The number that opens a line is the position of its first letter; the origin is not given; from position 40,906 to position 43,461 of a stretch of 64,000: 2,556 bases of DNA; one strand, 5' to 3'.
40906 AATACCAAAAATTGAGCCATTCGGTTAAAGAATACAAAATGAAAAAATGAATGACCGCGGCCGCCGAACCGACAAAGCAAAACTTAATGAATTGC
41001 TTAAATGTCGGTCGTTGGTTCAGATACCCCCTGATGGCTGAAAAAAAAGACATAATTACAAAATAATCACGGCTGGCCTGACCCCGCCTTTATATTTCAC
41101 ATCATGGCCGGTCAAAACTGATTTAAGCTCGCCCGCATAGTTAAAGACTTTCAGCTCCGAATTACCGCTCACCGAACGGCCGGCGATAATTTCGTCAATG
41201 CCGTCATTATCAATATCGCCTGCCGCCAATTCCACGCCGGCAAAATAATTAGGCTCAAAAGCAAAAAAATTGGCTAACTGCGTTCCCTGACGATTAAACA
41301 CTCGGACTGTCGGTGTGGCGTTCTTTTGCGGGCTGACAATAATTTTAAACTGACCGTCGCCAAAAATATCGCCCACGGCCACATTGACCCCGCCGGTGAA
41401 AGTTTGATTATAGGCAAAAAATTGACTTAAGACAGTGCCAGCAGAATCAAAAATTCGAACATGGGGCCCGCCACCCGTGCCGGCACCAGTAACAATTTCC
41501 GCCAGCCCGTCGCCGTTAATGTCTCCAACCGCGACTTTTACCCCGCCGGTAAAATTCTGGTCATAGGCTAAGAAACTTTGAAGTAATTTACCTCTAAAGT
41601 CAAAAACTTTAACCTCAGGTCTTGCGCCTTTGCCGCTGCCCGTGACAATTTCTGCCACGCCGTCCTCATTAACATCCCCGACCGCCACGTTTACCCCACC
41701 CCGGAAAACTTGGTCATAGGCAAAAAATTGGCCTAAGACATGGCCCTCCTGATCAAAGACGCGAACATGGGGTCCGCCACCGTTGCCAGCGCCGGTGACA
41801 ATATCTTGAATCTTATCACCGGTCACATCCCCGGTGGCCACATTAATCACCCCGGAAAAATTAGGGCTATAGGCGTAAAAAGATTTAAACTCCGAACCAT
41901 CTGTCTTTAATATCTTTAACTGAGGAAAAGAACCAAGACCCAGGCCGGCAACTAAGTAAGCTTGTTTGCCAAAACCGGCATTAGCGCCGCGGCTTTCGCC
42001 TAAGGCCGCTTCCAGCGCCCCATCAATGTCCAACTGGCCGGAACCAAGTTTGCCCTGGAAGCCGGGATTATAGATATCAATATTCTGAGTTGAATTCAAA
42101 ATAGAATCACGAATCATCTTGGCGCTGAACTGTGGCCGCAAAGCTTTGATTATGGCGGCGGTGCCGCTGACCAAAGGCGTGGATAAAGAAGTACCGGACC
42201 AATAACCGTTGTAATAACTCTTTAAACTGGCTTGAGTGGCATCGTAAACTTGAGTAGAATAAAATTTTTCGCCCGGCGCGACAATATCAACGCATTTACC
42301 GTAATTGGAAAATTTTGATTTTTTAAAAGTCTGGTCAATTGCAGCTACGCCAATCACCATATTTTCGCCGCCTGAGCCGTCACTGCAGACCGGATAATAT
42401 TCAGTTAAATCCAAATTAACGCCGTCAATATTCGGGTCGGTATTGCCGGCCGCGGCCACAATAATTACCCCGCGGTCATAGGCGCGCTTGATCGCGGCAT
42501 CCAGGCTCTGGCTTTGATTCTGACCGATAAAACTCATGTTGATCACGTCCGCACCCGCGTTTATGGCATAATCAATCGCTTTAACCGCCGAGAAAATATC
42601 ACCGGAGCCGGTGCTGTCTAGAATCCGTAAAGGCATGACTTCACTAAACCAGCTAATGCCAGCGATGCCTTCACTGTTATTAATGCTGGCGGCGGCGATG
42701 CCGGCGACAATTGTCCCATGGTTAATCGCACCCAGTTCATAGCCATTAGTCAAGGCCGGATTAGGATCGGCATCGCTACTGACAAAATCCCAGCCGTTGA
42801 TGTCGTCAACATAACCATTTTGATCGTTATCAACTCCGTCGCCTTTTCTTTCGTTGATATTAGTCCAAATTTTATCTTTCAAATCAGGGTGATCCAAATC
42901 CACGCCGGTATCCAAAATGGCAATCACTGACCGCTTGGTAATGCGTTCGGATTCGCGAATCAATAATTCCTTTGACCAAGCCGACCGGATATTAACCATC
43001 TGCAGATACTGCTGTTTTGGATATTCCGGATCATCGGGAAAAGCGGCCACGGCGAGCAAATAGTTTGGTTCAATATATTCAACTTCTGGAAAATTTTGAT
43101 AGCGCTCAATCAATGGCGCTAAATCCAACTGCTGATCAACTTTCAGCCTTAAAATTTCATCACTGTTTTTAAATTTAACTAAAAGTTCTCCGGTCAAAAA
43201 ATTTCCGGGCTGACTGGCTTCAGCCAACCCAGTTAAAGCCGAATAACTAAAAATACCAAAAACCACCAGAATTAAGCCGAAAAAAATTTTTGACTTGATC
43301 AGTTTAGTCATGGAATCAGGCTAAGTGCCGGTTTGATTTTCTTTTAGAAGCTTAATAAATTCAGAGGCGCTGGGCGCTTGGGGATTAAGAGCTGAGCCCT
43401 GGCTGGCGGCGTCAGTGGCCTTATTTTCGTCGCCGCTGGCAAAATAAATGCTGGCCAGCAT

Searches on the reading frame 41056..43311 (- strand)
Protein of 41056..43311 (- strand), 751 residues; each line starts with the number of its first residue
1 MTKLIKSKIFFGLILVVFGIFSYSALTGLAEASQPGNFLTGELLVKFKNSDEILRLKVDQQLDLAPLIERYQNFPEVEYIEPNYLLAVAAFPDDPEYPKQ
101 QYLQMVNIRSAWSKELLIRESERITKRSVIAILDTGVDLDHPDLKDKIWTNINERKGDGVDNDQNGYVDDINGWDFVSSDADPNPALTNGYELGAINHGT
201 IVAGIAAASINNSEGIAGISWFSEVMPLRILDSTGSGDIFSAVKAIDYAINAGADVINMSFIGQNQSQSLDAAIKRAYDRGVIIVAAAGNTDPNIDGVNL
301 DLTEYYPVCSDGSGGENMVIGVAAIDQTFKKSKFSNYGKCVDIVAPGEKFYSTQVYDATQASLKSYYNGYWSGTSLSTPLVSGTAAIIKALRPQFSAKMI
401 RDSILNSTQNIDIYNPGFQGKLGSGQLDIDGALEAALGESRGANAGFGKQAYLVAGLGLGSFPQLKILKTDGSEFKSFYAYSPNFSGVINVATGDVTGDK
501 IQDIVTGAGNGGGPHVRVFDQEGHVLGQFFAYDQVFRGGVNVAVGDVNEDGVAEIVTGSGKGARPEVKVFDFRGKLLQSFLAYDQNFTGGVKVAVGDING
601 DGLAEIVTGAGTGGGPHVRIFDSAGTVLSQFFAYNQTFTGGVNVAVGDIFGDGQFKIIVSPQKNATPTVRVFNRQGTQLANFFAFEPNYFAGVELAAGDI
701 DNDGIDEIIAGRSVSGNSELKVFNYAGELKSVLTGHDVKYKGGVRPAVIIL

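Call 48: find_encoding_contigs(protein=window:41056-43311:-, flank=10000, max_places=2)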
Protein window:41056-43311:- (751 aa): 8 contigs read that carry it; 2 places shown.
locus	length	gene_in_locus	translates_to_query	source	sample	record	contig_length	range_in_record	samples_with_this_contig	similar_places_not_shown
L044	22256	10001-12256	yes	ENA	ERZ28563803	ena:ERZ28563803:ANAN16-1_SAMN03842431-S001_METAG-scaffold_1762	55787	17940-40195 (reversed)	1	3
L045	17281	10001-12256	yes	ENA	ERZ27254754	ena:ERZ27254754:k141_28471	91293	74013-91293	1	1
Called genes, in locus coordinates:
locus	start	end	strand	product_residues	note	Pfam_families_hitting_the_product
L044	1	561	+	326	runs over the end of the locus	PF00389:2-Hacid_dh, PF02826:2-Hacid_dh_C, PF03446:NAD_binding_2 (faint)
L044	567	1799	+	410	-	PF01210:NAD_Gly3P_dh_N (faint), PF03721:UDPG_MGDP_dh_N, PF00984:UDPG_MGDP_dh, PF03720:UDPG_MGDP_dh_C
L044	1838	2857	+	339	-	PF01370:Epimerase, PF07993:NAD_binding_4 (faint), PF13460:NAD_binding_10 (weak), PF16363:GDP_Man_Dehyd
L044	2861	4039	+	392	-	PF13439:Glyco_transf_4, PF00534:Glycos_transf_1, PF13692:Glyco_trans_1_4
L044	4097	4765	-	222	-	PF05148:Methyltransf_8 (weak), PF02353:CMAS (weak), PF13489:Methyltransf_23, PF07021:MetW (weak), PF13847:Methyltransf_31, PF08241:Methyltransf_11, PF08242:Methyltransf_12, PF13649:Methyltransf_25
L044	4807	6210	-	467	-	PF13727:CoA_binding_3 (weak), PF02397:Bac_transf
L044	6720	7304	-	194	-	-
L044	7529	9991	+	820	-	PF04932:Wzy_C, PF13431:TPR_17 (faint), PF00515:TPR_1 (faint), PF07719:TPR_2 (faint), PF13181:TPR_8 (faint), PF21033:RMD1-3 (faint), PF13414:TPR_11 (faint), PF13428:TPR_14 (faint), +3 more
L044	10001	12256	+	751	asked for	PF00082:Peptidase_S8, PF13517:FG-GAP_3 (faint), PF01839:FG-GAP (weak)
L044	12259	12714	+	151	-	PF04138:GtrA_DPMS_TM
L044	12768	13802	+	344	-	PF01073:3Beta_HSD, PF01370:Epimerase, PF02719:Polysacc_synt_2, PF07993:NAD_binding_4, PF16363:GDP_Man_Dehyd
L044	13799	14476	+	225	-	PF00535:Glycos_transf_2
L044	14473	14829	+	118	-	PF10066:DUF2304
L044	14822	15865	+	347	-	PF00535:Glycos_transf_2, PF13641:Glyco_tranf_2_3, PF13632:Glyco_trans_2_3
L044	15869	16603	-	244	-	PF01757:Acyl_transf_3 (faint), PF07786:HGSNAT_cat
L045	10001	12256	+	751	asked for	PF00082:Peptidase_S8, PF13517:FG-GAP_3 (faint), PF01839:FG-GAP (weak)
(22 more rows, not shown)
